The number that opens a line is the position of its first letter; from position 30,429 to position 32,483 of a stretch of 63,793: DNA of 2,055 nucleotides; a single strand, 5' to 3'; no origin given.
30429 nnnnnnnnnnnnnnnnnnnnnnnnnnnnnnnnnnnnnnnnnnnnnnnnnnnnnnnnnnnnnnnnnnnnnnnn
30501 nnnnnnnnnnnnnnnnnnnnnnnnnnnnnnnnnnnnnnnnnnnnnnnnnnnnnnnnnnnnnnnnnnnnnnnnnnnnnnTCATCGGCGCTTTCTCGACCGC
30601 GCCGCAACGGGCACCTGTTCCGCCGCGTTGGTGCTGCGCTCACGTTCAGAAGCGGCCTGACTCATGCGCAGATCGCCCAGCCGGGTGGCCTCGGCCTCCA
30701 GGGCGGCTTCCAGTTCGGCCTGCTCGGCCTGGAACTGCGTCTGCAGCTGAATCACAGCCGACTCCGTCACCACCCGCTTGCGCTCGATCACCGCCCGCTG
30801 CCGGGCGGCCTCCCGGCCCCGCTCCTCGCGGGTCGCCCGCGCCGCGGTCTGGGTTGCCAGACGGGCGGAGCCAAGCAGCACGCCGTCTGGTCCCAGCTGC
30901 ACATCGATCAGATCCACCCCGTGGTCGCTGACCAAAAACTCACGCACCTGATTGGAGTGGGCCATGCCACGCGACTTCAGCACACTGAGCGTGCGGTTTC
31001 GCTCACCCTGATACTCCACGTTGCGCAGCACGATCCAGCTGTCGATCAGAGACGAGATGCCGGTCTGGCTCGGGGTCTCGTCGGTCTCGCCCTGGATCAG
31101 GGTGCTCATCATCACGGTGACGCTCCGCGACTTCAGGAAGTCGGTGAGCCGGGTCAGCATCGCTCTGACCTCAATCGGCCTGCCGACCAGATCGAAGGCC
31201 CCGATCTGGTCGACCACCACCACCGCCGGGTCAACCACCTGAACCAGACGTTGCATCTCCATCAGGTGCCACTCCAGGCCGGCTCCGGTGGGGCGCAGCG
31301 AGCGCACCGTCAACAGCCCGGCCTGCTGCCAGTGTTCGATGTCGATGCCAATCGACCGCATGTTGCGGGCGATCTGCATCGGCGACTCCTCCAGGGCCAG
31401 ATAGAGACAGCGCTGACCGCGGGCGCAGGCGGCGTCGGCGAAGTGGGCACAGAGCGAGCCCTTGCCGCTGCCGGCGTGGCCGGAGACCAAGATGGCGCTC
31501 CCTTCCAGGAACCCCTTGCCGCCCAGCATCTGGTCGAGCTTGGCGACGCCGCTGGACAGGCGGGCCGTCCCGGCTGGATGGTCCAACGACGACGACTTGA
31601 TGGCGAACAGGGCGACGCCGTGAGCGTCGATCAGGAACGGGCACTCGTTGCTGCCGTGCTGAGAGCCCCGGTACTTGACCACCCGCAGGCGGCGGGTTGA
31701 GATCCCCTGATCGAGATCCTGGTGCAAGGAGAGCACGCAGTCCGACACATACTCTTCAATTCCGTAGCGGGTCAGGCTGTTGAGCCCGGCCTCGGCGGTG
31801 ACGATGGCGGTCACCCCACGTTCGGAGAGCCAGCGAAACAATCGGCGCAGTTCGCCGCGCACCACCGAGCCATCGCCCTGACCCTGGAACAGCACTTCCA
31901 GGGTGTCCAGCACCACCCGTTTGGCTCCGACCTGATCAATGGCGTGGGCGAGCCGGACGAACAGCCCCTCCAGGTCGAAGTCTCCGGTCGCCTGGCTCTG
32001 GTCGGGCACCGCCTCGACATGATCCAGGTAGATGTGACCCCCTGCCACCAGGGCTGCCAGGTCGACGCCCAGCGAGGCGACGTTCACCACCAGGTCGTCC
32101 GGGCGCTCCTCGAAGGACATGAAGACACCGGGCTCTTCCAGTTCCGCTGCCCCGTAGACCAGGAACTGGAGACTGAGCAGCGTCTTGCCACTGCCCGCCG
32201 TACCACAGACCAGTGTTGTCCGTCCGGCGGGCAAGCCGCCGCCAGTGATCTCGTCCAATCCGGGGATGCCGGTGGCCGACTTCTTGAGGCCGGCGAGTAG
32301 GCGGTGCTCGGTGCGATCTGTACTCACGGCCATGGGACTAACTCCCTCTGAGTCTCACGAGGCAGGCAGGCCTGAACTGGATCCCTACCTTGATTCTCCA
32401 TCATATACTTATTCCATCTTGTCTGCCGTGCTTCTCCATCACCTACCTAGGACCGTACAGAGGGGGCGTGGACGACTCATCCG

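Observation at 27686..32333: kaiC-kaiB operon without kaiA, translationally coupled to a PAS/GGDEF*/EAL protein: a timer wired to c-di-GMP?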

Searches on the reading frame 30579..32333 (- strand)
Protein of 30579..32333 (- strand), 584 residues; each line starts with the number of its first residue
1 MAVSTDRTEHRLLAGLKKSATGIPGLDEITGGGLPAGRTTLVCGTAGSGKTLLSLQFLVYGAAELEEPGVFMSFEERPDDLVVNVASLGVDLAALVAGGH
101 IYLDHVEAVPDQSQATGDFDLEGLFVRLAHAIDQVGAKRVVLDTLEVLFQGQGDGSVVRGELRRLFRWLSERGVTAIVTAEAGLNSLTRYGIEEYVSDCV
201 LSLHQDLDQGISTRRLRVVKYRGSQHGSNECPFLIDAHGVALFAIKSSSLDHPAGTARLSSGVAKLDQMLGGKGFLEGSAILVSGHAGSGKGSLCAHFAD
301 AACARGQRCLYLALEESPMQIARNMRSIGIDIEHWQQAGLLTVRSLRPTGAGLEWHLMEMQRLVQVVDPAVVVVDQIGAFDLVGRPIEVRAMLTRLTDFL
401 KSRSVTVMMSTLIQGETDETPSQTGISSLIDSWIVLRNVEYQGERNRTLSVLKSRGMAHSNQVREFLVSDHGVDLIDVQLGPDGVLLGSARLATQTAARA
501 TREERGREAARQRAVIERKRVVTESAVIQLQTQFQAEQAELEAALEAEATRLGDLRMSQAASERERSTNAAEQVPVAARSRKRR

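Call 5: search_protein_families(library=pfam, proteins=[window:30579-32333:-], max_evalue=0.01)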
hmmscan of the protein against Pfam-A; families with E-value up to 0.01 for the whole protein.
window:30579-32333:- (584 aa): 14 families
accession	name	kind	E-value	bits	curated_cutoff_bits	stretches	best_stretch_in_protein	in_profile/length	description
PF06745.19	ATPase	-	8e-103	343.2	26.6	2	21-244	3-228/231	KaiC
PF13481.12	AAA_25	-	3.6e-14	53.3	27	2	20-155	16-162/195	AAA domain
PF03796.21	DnaB_C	-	1.6e-08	34.7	27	1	259-333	2-75/255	DnaB-like helicase C terminal domain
PF00154.27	RecA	-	1.1e-07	32.1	27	1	20-96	34-108/262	recA bacterial DNA recombination protein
PF13191.12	AAA_16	-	4.8e-06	27.6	32.6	1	278-398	24-161/167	AAA ATPase domain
PF05625.17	PAXNEB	-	6.9e-06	25.8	28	1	255-325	15-85/366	PAXNEB protein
PF13401.12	AAA_22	-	1.8e-05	25.5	27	0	279-405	6-116/130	AAA domain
PF20720.3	nSTAND3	-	0.00042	20.5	27.2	0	280-312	19-51/155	Novel STAND NTPase 3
PF05729.18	NACHT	-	0.00065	20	26.7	0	281-309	3-31/167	NACHT domain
PF00270.35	DEAD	-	0.0031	17.7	26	0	275-410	11-157/167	DEAD/DEAH box helicase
PF13238.12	AAA_18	-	0.0044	17.9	29.4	0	281-315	1-34/128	AAA domain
PF09848.15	SLFN-g3_helicase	-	0.0063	16.3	24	0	40-66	4-31/354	Schlafen group 3, DNA/RNA helicase domain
PF07088.17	GvpD_P-loop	-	0.0076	16.6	24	0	36-217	9-187/189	GvpD gas vesicle protein, P-loop domain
PF24883.2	NPHP3_N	-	0.0098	16.5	24.8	0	279-314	23-58/164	Nephrocystin 3, N-terminal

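Call 10: find_encoding_contigs(protein=window:30579-32333:-, flank=10000, max_places=6)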
Protein window:30579-32333:- (584 aa): 3 contigs read that carry it; 2 places shown.
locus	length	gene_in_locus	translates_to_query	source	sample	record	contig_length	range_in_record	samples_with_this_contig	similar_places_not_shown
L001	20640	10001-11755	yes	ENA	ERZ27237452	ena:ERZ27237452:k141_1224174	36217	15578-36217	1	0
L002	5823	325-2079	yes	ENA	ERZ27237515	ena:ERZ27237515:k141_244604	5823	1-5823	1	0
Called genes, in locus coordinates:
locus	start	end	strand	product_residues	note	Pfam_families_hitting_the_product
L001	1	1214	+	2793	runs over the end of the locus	PF13964:Beta-prop_Calicin, PF24981:Beta-prop_ATRN-LZTR1 (weak), PF01344:Kelch_1, PF24681:Kelch_KLHDC2_KLHL20_DRC7, PF02369:Big_1, PF09134:Invasin_D3, PF01833:TIG, PF00395:SLH, +5 more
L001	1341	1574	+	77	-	PF02604:PhdYeFM_antitox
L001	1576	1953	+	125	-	PF01850:PIN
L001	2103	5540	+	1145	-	PF07719:TPR_2 (faint), PF13424:TPR_12 (faint), PF13191:AAA_16, PF17874:TPR_MalT (weak)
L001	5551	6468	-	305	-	PF01209:Ubie_methyltran, PF13489:Methyltransf_23 (weak), PF08241:Methyltransf_11, PF08242:Methyltransf_12, PF13649:Methyltransf_25, PF13847:Methyltransf_31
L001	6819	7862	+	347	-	PF05048:NosD (faint), PF13229:Beta_helix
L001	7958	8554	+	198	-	-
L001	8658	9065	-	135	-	PF01850:PIN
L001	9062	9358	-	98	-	PF02604:PhdYeFM_antitox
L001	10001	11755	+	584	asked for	PF00154:RecA_N (faint), PF03796:DnaB_C (faint), PF05625:PAXNEB (faint), PF06745:ATPase, PF13481:AAA_25, PF06745:ATPase, PF13481:AAA_25 (weak), PF23442:DUF7125 (weak), +1 more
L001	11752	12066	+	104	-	PF07689:KaiB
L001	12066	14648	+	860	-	PF00989:PAS, PF08448:PAS_4, PF13426:PAS_9, PF00989:PAS, PF08448:PAS_4, PF13426:PAS_9, PF00990:GGDEF, PF00563:EAL, +4 more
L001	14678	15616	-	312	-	PF00589:Phage_integrase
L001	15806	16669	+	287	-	PF01522:Polysacc_deac_1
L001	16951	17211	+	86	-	PF04014:MazE_antitoxin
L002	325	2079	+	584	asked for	PF00154:RecA_N (faint), PF03796:DnaB_C (faint), PF05625:PAXNEB (faint), PF06745:ATPase, PF13481:AAA_25, PF06745:ATPase, PF13481:AAA_25 (weak), PF23442:DUF7125 (weak), +1 more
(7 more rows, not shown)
